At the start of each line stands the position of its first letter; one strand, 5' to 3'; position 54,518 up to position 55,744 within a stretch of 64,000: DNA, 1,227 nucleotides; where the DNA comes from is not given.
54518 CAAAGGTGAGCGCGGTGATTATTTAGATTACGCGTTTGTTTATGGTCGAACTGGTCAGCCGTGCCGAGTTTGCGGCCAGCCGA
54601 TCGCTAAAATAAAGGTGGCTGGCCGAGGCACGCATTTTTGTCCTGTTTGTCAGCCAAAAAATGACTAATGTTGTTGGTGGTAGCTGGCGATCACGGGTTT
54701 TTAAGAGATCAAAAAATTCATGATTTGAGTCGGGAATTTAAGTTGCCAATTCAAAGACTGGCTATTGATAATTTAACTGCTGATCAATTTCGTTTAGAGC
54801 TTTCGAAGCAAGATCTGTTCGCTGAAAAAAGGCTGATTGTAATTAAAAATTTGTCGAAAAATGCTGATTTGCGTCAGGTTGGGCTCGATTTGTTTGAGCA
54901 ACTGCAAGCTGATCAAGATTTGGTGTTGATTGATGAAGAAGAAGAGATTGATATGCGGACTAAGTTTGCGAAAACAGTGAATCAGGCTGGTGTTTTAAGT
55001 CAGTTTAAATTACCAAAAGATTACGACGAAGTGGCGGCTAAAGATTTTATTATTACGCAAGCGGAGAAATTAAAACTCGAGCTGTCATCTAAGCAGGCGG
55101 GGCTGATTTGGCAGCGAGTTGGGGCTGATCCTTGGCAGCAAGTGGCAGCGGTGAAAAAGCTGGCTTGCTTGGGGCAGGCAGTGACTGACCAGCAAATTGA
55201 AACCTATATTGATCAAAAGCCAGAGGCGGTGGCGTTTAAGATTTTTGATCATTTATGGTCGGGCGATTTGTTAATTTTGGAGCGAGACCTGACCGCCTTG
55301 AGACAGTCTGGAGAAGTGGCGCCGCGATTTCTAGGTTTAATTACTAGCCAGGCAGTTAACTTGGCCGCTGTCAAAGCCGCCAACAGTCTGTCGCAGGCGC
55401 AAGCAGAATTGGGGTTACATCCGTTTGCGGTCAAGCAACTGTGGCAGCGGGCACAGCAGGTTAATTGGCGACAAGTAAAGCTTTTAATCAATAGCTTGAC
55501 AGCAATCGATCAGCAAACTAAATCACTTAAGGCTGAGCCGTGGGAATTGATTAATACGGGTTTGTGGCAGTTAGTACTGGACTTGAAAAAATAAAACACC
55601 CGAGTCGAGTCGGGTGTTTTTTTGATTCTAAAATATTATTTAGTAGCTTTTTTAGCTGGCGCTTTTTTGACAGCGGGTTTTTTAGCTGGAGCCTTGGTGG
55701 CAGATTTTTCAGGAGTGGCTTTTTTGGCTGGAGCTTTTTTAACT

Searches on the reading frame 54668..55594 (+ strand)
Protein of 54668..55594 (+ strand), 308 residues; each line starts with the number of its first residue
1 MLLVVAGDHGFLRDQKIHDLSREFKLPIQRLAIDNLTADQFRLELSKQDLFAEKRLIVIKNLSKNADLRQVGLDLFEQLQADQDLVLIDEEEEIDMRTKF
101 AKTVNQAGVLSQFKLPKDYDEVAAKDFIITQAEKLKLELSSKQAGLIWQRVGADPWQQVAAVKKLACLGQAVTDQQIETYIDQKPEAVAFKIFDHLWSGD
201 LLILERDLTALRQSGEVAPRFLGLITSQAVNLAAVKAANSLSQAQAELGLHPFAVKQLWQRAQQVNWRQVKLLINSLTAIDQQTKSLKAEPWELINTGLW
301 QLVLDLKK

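Call 90: search_protein_families(library=pfam, proteins=[window:54668-55594:+], max_evalue=0.00001)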
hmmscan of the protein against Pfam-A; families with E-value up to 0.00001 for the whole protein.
window:54668-55594:+ (308 aa): 1 family
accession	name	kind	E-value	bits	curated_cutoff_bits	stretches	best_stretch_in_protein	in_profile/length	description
PF21694.2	DNA_pol3_delta_C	-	3.6e-09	37.1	27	1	190-291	5-110/121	DNA polymerase III delta subunit, C-terminal domain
